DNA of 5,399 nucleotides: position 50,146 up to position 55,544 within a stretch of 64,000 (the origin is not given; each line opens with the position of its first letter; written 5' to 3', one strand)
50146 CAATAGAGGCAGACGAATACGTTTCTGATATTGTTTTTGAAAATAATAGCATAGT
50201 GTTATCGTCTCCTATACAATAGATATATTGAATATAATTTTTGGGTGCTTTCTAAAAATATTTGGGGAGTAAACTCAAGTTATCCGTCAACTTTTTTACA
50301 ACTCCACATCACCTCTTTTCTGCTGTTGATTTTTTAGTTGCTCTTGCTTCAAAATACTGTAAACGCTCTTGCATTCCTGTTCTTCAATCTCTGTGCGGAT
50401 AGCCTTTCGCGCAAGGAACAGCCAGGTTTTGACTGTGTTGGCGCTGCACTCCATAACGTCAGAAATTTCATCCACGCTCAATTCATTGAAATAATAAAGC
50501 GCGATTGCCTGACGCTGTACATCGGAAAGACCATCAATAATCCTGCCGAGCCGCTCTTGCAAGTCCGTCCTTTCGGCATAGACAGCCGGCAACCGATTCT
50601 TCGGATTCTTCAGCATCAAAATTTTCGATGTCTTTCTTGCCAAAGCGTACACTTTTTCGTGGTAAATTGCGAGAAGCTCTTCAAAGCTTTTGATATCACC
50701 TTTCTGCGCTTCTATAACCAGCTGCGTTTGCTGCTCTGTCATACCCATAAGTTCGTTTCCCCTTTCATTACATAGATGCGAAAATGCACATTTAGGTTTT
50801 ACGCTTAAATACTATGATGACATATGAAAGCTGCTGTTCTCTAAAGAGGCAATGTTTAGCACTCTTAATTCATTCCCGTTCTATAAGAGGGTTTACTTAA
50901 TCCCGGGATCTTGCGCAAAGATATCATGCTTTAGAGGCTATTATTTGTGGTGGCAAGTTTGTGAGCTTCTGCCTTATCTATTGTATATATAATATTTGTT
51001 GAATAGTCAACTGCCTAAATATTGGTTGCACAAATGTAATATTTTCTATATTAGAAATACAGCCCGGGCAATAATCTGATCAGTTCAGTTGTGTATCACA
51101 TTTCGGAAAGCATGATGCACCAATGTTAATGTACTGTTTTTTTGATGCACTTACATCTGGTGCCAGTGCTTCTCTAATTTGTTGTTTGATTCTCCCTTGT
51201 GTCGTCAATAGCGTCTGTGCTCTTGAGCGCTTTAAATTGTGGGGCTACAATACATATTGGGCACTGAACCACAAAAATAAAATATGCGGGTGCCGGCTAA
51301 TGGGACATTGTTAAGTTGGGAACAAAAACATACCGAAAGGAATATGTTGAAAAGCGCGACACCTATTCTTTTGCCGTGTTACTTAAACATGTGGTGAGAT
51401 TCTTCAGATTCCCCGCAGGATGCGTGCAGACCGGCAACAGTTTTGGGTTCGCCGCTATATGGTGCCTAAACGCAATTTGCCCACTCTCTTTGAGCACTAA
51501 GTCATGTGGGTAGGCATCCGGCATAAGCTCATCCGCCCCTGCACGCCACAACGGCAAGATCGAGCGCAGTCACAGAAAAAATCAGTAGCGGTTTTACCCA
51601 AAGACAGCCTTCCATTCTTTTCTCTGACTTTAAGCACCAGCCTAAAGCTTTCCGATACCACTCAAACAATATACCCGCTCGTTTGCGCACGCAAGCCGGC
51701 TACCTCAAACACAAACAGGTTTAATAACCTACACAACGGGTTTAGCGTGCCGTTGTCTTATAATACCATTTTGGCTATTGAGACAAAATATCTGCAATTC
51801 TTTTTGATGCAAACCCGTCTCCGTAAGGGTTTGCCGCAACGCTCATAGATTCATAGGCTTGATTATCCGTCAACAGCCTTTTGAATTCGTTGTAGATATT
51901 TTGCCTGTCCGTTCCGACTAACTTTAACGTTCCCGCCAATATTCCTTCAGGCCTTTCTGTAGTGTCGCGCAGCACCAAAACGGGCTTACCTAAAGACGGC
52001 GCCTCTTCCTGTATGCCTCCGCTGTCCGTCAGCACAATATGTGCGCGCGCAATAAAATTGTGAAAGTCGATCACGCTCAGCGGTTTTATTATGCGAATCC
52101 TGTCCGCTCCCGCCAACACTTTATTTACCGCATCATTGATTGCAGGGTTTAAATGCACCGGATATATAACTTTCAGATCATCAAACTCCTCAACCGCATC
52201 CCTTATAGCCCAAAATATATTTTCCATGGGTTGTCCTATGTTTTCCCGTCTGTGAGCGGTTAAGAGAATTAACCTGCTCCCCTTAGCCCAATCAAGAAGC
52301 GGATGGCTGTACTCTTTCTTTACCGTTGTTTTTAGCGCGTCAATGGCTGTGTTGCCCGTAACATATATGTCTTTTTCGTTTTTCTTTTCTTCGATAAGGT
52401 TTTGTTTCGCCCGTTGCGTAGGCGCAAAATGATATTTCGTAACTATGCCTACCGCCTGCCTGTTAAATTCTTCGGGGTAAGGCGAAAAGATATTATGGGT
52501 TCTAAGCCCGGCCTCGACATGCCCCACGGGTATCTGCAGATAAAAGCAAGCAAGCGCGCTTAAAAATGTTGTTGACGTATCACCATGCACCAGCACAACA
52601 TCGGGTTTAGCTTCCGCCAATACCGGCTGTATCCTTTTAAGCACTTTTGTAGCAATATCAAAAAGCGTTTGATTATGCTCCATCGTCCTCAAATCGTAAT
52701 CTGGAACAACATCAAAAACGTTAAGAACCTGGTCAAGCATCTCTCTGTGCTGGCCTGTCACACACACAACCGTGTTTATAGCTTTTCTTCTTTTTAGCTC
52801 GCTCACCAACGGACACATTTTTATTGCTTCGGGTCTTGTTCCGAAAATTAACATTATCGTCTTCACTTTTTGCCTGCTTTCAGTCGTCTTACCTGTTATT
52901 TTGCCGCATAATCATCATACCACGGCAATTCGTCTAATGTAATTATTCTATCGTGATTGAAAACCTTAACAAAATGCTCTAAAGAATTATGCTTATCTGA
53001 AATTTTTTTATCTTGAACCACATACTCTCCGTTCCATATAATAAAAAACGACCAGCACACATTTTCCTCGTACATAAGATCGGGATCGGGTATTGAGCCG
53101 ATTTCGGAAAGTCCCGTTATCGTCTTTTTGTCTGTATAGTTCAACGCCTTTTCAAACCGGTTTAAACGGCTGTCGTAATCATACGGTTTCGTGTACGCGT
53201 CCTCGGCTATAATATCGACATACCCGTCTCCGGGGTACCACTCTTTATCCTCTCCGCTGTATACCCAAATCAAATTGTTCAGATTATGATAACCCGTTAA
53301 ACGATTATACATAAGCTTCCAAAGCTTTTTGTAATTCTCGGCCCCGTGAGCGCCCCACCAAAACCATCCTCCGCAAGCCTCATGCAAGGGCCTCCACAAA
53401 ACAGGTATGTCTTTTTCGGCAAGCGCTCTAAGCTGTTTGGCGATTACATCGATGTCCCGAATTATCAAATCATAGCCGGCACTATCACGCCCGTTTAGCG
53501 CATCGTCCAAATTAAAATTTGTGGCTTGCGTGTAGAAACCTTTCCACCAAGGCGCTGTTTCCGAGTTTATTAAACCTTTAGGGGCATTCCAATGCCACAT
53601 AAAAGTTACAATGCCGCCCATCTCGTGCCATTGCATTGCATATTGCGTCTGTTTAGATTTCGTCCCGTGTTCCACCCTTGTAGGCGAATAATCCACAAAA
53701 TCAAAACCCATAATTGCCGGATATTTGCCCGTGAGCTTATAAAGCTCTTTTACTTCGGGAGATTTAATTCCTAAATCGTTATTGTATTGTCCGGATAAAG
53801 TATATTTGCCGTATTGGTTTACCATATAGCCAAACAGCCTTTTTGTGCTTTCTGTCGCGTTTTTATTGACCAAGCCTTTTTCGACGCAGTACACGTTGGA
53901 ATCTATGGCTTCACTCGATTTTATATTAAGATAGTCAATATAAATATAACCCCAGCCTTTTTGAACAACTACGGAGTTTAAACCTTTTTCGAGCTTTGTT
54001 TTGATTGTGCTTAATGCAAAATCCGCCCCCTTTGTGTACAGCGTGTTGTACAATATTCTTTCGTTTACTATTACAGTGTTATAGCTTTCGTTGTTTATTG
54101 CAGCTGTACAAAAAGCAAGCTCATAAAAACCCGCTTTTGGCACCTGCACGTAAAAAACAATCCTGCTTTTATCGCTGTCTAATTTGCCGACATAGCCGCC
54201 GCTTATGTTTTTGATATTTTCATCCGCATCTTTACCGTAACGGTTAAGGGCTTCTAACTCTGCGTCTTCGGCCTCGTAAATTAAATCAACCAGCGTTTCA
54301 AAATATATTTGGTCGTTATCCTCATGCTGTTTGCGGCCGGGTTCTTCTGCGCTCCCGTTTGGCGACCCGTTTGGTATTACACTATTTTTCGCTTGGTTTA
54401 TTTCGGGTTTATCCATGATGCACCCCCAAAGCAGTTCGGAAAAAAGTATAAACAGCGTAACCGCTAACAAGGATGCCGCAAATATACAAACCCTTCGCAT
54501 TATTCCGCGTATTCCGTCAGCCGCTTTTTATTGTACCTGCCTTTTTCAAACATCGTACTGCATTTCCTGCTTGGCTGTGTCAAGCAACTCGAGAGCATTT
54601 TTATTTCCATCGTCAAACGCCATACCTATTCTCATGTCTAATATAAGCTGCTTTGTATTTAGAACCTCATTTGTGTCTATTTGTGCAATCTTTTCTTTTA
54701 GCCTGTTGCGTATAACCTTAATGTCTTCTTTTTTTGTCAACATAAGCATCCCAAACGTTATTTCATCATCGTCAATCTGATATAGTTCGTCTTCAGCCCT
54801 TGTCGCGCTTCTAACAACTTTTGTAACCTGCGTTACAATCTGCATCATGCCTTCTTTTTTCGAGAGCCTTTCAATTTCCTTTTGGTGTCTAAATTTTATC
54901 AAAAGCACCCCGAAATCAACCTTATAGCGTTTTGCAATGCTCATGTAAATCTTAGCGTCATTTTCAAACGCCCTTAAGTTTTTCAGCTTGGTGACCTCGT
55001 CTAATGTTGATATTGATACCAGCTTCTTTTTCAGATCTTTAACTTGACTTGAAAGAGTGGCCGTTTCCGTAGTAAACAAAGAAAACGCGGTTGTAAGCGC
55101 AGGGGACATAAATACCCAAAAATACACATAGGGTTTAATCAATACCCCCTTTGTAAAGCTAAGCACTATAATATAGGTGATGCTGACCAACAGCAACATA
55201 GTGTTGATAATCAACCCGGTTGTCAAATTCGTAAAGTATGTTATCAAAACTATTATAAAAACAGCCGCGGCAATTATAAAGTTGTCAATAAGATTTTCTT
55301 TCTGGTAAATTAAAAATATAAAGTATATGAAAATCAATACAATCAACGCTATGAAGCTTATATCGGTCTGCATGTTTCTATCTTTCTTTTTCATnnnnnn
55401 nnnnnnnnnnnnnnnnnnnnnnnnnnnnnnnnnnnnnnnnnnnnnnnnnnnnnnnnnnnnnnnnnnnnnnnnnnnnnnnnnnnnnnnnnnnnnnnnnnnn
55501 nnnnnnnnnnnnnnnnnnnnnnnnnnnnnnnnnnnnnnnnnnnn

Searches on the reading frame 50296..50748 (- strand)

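Call 13: search_protein_families(library=pfam, proteins=[window:50296-50748:-], max_evalue=0.00001)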
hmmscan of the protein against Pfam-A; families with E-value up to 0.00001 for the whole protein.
window:50296-50748:- (150 aa): 3 families
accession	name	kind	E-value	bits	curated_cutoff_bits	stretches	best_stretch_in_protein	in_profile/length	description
PF08281.18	Sigma70_r4_2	-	5.4e-15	55.2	25.7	1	65-117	2-54/54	Sigma-70, region 4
PF07638.17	Sigma70_ECF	-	1.8e-09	38.2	21.1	1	59-121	122-183/185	ECF sigma factor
PF04545.22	Sigma70_r4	-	2.3e-07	30.6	24.1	1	71-118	2-49/50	Sigma-70, region 4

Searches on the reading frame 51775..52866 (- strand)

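Call 13: search_protein_families(library=pfam, proteins=[window:51775-52866:-], max_evalue=0.00001)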
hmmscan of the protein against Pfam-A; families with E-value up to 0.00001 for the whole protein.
window:51775-52866:- (363 aa): 1 family
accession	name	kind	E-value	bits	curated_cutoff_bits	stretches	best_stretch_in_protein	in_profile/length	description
PF02350.25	Epimerase_2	-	2.4e-118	395.4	30.6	1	23-361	2-346/347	UDP-N-acetylglucosamine 2-epimerase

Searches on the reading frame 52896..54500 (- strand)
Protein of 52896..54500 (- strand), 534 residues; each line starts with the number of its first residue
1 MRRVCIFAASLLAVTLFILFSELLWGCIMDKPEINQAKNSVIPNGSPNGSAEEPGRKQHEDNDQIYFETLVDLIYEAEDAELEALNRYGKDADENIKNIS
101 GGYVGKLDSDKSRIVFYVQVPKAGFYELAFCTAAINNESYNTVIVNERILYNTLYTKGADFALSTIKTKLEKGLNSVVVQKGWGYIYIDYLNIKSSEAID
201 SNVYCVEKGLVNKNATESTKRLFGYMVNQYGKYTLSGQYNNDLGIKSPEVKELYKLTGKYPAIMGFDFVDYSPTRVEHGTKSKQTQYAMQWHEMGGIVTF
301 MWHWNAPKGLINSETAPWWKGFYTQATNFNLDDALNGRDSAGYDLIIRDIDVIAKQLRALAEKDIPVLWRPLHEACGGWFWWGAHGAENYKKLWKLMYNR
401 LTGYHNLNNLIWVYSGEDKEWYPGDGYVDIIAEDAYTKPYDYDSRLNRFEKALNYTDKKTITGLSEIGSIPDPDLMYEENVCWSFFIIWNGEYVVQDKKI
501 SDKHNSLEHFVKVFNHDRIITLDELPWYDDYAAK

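Call 13: search_protein_families(library=pfam, proteins=[window:52896-54500:-], max_evalue=0.00001)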
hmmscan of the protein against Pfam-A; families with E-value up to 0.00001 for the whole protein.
window:52896-54500:- (534 aa): 2 families
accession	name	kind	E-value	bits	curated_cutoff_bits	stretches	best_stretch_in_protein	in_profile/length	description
PF02156.21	Glyco_hydro_26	-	3.8e-79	266.7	20.2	1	211-524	1-311/311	Glycosyl hydrolase family 26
PF16990.11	CBM_35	-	4.4e-13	50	28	1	75-194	3-119/121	Carbohydrate binding module (family 35)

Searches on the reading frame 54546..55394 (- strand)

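Call 14: search_protein_families(library=pfam, proteins=[window:54546-55394:-], max_evalue=0.00001)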
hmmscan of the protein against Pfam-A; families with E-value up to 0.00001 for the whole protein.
window:54546-55394:- (282 aa): 1 family
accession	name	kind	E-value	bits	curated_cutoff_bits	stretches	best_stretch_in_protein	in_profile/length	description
PF00990.26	GGDEF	-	1.7e-10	41.3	23.8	1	130-279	2-152/161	Diguanylate cyclase, GGDEF domain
